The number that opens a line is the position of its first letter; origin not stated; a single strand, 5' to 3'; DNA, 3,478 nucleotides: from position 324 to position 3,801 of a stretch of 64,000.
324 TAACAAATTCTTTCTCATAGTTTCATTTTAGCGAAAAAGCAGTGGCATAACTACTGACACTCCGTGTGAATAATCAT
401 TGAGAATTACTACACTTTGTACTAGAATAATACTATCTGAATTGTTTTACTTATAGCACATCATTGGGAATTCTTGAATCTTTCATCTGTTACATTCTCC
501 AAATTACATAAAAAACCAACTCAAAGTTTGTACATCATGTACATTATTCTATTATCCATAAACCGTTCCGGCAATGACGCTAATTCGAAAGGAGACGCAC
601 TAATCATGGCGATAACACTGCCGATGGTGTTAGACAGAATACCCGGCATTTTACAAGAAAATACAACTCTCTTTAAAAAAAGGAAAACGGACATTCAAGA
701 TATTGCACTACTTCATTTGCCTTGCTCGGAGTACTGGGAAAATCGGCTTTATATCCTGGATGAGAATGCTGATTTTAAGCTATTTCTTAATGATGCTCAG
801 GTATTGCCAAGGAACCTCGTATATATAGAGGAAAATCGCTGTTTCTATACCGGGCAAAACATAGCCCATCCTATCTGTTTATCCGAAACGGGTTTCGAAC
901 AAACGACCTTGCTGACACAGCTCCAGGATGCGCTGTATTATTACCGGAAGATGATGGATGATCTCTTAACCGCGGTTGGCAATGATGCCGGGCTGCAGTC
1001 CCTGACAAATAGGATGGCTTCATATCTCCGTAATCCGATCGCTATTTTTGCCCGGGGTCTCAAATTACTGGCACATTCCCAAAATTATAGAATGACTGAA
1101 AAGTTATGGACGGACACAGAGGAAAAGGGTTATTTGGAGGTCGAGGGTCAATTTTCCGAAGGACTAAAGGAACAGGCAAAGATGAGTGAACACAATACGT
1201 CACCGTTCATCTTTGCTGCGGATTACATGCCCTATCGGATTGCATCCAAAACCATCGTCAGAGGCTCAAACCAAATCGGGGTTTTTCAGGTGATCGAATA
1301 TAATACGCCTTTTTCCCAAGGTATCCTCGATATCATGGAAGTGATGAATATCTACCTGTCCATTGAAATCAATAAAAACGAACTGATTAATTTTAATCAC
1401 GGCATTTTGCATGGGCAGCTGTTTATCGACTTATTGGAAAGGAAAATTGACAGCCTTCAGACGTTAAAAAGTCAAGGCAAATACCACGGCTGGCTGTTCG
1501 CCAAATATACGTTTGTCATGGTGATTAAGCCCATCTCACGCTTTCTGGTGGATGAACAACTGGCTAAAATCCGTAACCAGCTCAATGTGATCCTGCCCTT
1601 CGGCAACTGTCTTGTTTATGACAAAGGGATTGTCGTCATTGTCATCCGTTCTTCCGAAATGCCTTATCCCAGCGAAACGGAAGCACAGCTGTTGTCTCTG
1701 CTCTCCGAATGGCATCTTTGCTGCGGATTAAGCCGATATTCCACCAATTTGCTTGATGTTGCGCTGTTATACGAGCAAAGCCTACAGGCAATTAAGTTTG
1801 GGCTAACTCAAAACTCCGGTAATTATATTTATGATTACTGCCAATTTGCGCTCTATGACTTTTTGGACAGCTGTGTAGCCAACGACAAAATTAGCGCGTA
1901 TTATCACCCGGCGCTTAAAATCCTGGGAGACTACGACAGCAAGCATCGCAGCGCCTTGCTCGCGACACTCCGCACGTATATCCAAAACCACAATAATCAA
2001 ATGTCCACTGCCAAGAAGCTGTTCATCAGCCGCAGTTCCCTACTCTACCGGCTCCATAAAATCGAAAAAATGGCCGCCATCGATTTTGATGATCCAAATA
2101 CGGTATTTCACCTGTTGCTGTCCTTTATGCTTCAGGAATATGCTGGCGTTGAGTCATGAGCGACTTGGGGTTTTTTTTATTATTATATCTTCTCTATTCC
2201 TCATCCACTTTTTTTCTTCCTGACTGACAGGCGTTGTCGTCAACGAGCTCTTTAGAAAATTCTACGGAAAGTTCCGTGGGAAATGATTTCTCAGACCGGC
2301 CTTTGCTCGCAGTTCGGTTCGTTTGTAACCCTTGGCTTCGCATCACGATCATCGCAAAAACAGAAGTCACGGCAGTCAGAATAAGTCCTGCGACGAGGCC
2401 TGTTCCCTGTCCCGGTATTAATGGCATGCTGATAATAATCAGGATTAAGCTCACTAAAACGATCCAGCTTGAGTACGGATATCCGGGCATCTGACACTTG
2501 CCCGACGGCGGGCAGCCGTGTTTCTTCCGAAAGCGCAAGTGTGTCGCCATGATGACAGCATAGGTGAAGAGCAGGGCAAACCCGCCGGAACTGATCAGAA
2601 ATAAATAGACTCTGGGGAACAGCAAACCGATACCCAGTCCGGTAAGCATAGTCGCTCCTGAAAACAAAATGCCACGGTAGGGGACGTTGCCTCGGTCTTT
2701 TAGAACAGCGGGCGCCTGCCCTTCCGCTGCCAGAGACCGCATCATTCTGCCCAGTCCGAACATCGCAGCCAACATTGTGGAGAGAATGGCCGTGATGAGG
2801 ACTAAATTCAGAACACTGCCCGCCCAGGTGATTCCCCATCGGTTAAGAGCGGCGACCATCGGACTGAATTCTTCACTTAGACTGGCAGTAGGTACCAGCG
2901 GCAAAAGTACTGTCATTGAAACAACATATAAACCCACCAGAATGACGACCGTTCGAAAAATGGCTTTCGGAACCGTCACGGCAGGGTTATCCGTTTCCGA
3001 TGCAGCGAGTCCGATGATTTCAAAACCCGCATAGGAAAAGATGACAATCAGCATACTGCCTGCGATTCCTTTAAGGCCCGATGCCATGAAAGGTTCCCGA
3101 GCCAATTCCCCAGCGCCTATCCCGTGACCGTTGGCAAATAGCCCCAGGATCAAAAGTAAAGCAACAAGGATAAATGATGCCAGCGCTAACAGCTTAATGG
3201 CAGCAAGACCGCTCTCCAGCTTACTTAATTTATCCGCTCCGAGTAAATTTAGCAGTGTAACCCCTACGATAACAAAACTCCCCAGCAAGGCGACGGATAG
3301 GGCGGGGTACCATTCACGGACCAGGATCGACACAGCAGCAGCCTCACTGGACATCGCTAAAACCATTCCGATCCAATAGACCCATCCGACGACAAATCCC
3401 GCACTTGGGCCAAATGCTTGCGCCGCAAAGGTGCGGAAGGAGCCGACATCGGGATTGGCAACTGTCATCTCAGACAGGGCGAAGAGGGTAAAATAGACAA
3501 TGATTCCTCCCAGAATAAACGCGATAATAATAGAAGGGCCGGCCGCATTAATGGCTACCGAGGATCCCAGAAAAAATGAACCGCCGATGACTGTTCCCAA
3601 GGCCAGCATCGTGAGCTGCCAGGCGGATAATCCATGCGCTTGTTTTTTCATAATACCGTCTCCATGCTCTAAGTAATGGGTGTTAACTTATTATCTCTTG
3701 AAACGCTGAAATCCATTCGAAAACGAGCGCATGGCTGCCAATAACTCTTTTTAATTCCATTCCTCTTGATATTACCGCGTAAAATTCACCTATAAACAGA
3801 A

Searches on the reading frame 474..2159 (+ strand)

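Call 109: search_protein_families(library=pfam, proteins=[window:474-2159:+], max_evalue=0.00001)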
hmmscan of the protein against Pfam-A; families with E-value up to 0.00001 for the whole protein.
window:474-2159:+ (561 aa): 1 family
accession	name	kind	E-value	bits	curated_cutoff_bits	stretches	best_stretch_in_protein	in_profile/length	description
PF13556.12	HTH_30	-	1.3e-15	57.3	27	1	495-551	1-57/59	PucR C-terminal helix-turn-helix domain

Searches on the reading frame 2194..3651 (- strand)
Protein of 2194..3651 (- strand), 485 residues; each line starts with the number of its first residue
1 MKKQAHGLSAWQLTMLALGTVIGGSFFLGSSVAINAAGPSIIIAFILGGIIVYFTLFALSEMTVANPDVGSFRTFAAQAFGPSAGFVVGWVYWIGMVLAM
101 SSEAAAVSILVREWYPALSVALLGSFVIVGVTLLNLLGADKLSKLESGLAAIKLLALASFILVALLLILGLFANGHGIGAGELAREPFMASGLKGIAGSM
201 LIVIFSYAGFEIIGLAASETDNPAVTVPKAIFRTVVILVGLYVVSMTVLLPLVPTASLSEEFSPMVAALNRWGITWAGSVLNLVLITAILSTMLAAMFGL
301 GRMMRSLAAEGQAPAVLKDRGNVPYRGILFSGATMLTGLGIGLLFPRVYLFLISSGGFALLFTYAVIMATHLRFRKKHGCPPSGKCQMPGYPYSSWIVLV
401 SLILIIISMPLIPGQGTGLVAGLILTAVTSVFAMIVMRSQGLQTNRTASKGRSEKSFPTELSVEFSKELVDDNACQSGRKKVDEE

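Call 109: search_protein_families(library=pfam, proteins=[window:2194-3651:-], max_evalue=0.00001)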
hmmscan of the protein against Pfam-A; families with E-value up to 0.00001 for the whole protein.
window:2194-3651:- (485 aa): 2 families
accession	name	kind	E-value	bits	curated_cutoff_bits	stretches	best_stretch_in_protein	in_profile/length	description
PF00324.27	AA_permease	-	4.6e-71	240.4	24.6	1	13-416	2-427/470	Amino acid permease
PF13520.12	AA_permease_2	-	6.9e-35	121.2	27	1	8-426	1-420/427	Amino acid permease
